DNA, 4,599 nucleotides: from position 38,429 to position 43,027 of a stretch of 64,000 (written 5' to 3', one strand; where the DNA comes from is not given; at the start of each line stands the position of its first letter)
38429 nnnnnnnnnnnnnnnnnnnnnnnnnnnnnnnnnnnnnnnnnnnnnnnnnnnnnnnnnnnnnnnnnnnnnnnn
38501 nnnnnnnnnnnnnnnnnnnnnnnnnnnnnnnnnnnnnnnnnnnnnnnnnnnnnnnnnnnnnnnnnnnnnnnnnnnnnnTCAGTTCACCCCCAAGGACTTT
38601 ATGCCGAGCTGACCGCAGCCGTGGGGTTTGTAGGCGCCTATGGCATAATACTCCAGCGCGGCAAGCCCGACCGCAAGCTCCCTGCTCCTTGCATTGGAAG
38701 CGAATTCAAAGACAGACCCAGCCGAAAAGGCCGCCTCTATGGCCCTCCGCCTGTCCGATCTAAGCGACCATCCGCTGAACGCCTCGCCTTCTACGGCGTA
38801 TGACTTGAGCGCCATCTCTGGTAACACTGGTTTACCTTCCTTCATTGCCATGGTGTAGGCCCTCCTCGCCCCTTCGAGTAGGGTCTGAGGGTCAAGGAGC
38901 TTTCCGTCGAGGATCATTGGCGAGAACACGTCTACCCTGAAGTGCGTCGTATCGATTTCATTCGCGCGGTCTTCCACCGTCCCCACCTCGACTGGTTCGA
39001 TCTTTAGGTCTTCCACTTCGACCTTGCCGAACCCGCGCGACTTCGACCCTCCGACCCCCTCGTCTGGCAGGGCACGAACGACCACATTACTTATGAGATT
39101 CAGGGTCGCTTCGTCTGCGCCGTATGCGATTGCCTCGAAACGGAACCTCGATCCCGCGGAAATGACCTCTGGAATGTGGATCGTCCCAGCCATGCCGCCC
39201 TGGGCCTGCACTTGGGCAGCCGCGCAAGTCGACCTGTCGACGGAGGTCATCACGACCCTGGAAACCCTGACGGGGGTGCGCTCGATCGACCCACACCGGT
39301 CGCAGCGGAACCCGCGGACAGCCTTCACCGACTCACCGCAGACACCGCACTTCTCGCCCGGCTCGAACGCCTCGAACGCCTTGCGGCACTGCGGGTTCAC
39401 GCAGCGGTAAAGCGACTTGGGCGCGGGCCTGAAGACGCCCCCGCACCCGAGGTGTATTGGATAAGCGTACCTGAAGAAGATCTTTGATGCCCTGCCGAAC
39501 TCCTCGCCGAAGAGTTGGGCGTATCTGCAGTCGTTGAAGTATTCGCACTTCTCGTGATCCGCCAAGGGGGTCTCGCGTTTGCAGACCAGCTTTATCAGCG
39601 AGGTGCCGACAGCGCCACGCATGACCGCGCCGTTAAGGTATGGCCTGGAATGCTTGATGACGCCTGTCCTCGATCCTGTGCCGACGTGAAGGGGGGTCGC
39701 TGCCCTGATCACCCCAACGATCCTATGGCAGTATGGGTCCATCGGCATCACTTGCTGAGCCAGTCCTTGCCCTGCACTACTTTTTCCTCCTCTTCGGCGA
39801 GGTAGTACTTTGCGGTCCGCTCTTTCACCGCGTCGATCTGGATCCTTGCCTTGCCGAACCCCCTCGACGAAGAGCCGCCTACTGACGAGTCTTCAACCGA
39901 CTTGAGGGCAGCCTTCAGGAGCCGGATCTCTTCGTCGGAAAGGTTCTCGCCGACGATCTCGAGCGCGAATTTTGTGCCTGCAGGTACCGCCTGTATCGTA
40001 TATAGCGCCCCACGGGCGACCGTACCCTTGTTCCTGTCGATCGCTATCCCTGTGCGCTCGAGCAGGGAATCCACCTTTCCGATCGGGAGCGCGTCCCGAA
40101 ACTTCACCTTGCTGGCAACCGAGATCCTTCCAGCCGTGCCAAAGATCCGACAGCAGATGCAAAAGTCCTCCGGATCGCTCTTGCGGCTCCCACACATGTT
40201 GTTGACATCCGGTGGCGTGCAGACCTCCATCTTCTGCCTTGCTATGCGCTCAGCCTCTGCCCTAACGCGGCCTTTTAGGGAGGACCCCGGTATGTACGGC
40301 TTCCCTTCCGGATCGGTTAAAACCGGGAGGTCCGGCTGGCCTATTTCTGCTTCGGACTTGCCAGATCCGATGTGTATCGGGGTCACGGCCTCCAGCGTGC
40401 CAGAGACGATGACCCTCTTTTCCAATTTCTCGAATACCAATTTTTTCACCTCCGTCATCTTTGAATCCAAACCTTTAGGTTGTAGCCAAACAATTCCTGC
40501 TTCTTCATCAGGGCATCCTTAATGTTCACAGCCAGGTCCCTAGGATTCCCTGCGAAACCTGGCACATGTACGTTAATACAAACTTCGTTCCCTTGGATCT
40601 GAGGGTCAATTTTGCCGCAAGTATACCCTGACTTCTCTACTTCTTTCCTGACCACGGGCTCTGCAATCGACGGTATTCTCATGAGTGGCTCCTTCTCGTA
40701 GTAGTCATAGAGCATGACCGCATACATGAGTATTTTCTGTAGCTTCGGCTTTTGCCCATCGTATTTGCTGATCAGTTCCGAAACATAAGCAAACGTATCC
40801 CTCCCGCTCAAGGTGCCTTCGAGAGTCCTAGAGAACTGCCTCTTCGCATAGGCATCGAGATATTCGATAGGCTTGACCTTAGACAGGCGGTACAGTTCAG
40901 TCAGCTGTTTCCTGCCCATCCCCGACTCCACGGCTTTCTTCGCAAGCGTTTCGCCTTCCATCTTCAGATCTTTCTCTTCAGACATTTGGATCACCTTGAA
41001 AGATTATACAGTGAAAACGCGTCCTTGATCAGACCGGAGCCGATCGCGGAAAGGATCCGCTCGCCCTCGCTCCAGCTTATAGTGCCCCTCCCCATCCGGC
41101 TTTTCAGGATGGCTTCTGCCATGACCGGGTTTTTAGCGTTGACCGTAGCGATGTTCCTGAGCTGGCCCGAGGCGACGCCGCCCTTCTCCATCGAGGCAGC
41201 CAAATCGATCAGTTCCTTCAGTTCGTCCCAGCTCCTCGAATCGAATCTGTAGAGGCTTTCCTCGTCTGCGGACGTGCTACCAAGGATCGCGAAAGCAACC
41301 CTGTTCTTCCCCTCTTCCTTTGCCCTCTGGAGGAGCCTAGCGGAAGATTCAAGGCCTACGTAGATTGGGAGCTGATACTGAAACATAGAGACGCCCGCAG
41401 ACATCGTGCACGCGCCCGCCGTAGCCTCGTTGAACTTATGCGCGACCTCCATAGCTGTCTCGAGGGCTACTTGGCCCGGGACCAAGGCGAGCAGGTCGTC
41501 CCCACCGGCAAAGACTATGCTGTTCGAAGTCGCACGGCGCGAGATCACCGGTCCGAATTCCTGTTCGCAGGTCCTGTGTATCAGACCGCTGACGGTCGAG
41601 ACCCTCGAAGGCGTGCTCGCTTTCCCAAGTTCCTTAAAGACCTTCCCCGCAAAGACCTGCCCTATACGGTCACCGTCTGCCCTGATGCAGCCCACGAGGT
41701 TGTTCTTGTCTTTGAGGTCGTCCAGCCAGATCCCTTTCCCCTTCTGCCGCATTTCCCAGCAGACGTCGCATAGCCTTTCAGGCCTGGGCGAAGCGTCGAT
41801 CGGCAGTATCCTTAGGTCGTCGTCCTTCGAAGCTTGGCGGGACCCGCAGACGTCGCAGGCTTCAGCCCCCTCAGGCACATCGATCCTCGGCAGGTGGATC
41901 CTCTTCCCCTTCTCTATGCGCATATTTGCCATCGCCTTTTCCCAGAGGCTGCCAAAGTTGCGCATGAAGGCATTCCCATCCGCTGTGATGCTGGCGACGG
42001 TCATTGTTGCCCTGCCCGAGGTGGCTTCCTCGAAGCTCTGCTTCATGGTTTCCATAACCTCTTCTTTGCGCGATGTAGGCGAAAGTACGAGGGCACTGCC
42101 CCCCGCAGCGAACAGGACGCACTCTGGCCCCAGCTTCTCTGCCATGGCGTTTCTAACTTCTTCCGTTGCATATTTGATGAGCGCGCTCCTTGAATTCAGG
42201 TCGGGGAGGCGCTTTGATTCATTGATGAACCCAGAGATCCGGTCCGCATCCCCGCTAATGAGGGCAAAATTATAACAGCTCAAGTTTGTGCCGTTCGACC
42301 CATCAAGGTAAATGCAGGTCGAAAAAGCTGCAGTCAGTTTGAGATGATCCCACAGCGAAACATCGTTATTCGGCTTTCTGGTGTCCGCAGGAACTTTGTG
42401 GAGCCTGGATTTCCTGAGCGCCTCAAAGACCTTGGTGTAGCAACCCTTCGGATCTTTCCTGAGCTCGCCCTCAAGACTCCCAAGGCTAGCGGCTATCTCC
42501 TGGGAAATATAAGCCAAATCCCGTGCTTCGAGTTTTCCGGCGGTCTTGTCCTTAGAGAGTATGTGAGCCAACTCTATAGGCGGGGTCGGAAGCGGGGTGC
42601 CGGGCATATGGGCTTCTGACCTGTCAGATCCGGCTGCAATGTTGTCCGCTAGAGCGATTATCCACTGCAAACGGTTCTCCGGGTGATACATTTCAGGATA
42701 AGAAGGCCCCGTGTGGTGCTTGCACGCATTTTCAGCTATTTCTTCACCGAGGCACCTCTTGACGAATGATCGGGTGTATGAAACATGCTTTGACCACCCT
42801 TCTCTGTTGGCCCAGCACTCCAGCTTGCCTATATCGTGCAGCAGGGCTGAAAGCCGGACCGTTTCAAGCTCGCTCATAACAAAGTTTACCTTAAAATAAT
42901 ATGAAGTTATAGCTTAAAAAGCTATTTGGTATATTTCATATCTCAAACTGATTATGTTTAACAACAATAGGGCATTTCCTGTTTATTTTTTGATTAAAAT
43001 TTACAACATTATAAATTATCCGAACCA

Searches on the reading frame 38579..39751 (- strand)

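Call 6: search_protein_families(library=pfam, proteins=[window:38579-39751:-], max_evalue=0.01)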
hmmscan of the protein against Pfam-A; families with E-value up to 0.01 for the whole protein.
window:38579-39751:- (390 aa): 2 families
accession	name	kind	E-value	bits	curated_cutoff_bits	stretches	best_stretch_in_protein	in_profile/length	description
PF03787.20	RAMPs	-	2.1e-12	48.4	22.1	1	15-245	2-189/189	RAMP superfamily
PF09700.15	Cas_Cmr3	-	0.0014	18.6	21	1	267-359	259-342/367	CRISPR-associated protein (Cas_Cmr3)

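Call 39: search_protein_families(library=ncbifam, proteins=[window:38579-39751:-], max_evalue=0.01)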
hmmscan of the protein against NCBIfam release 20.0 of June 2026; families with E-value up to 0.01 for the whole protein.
window:38579-39751:- (390 aa): 3 families
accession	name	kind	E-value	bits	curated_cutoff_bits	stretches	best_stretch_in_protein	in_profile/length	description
TIGR02674.1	cas_cyan_RAMP_2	equivalog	2.1e-13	50.2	177.3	2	14-253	7-248/402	type III-D CRISPR-associated RAMP protein Csx10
TIGR02581.1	cas_cyan_RAMP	equivalog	1.1e-07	31.8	108.05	1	175-251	137-215/216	type III CRISPR-associated RAMP protein Csx7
TIGR02582.1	cas7_TM1809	equivalog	1.4e-05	25.1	90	1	187-245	142-202/203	type III-A CRISPR-associated RAMP protein Csm3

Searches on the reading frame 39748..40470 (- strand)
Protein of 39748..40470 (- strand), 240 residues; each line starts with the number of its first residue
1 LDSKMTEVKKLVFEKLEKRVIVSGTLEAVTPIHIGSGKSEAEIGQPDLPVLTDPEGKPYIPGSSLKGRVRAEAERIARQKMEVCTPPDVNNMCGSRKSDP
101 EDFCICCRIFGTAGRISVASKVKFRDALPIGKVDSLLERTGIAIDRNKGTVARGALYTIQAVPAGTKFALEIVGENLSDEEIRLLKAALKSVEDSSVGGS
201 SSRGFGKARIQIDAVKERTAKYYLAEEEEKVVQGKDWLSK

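Call 6: search_protein_families(library=pfam, proteins=[window:39748-40470:-], max_evalue=0.01)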
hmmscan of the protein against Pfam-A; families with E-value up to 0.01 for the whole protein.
window:39748-40470:- (240 aa): 2 families
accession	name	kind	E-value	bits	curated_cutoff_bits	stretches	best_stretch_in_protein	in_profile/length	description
PF03787.20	RAMPs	-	4e-36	125.7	22.1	1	25-208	1-188/189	RAMP superfamily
PF18320.6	Csc2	-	0.007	16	25.5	1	78-216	72-215/298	Csc2 Crispr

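Call 25: find_encoding_contigs(protein=window:39748-40470:-, flank=10000, max_places=10)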
Protein window:39748-40470:- (240 aa): no gene with exactly this product is on record in the collection.

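Call 39: search_protein_families(library=ncbifam, proteins=[window:39748-40470:-], max_evalue=0.01)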
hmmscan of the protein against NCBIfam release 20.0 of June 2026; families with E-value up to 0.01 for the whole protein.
window:39748-40470:- (240 aa): 10 families
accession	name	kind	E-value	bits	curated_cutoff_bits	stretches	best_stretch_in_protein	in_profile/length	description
TIGR02581.1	cas_cyan_RAMP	equivalog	2.2e-43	148.5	108.05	1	19-213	3-213/216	type III CRISPR-associated RAMP protein Csx7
TIGR02582.1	cas7_TM1809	equivalog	4.2e-28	98.7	90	1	18-209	2-202/203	type III-A CRISPR-associated RAMP protein Csm3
TIGR03986.1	TIGR03986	equivalog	7.3e-19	68.6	161.35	2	25-85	39-100/568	TIGR03986 family type III CRISPR-associated RAMP protein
TIGR02580.1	cas_RAMP_Cmr4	equivalog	1.1e-14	55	87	2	26-91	5-59/283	type III-B CRISPR module RAMP protein Cmr4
NF041225.1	Cas_III-E_gRAMP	equivalog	1.6e-11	42.4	700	2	10-78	397-465/1636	type III-E CRISPR-associated gRAMP effector Cas7-11e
TIGR01898.1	cas_TM1791_cmr6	equivalog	2.9e-08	34.1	51.1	1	56-132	30-107/195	type III-B CRISPR module RAMP protein Cmr6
TIGR01899.1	cas_TM1807_csm5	equivalog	3.9e-06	26.6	38.3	1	52-71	104-123/364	type III-A CRISPR-associated RAMP protein Csm5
TIGR03115.2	cas7_csf2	equivalog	2.9e-05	23.5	130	1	156-218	238-301/346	type IV CRISPR-associated protein Csf2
TIGR02674.1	cas_cyan_RAMP_2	equivalog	5.4e-05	22.5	177.3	1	140-217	165-248/402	type III-D CRISPR-associated RAMP protein Csx10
TIGR01903.2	cas5_csm4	equivalog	0.00031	20.2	55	1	136-226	133-217/304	type III-A CRISPR-associated RAMP protein Csm4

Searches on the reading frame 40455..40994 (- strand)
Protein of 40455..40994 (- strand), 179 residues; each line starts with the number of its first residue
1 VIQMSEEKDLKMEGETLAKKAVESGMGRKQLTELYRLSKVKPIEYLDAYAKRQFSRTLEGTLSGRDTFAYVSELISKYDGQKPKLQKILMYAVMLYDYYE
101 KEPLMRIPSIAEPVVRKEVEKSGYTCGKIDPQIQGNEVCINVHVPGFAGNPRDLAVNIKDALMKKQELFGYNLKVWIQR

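Call 6: search_protein_families(library=pfam, proteins=[window:40455-40994:-], max_evalue=0.01)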
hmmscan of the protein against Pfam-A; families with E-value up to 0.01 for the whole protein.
window:40455-40994:- (179 aa): 0 families

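Call 39: search_protein_families(library=ncbifam, proteins=[window:40455-40994:-], max_evalue=0.01)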
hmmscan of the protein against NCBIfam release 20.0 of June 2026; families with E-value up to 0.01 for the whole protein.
window:40455-40994:- (179 aa): 0 families

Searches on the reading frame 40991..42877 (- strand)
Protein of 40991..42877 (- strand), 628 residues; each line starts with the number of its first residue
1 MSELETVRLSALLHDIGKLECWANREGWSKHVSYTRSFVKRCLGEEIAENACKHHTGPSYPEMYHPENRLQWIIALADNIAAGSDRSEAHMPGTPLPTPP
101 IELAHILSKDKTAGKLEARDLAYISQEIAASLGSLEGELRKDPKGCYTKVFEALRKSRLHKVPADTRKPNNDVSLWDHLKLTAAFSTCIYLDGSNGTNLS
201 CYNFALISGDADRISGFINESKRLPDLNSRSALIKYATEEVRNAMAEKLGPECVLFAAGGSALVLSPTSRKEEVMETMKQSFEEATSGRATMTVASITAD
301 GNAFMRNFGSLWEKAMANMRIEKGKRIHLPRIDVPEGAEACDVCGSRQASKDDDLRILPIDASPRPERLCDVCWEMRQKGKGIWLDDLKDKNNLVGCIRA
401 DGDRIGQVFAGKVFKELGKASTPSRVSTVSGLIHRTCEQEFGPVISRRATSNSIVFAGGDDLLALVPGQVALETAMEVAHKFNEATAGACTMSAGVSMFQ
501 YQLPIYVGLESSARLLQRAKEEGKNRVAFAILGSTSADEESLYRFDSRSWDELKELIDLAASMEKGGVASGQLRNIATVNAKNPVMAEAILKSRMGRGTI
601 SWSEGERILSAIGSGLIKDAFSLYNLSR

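Call 6: search_protein_families(library=pfam, proteins=[window:40991-42877:-], max_evalue=0.01)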
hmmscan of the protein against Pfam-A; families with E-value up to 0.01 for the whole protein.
window:40991-42877:- (628 aa): 6 families
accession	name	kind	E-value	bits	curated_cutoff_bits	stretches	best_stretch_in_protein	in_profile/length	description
PF22335.1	Cas10-Cmr2_palm2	-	7.9e-27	94.4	27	1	395-528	2-133/133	Cas10/Cmr2, second palm domain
PF18182.6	mCpol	-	1.2e-07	32.6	26.4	1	399-496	3-89/114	minimal CRISPR polymerase domain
PF01966.28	HD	-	2.5e-06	28.2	22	1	4-82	24-115/116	HD domain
PF12469.13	Cmr2_N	-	0.00013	22.5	25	1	212-276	7-61/111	CRISPR-associated protein Cmr2, N-terminal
PF17853.6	GGDEF_2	-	0.0016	19.1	24.5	0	447-498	46-95/116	GGDEF-like domain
PF18211.6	Csm1_B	-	0.0029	17.9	26.4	0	219-285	2-71/94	Csm1 subunit domain B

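Call 29: find_related_loci(query=window:40991-42877:-, collection=genome_contigs, flank=10000)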
Query window:40991-42877:- (628 aa) in genome_contigs; peptide patterns used: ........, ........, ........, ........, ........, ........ (x = any residue, [..] = any of these).
46 stretches matched a pattern, but none encodes a relative of the query by tblastn (E <= 1e-3).

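Call 39: search_protein_families(library=ncbifam, proteins=[window:40991-42877:-], max_evalue=0.01)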
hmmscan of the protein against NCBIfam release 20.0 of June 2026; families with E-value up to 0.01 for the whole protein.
window:40991-42877:- (628 aa): 3 families
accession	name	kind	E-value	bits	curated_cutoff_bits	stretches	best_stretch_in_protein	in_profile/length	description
TIGR02578.2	cas_TM1811_Csm1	equivalog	6.6e-68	230.1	170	2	6-382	3-414/753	type III-A CRISPR-associated protein Cas10/Csm1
TIGR02577.1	cas_TM1794_Cmr2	equivalog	2.4e-21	76.2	79.4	1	379-521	350-510/510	type III-B CRISPR-associated protein Cas10/Cmr2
TIGR02682.1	cas_csx11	equivalog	4.6e-05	21.8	248.95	0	161-185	190-214/1007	CRISPR-associated protein Csx11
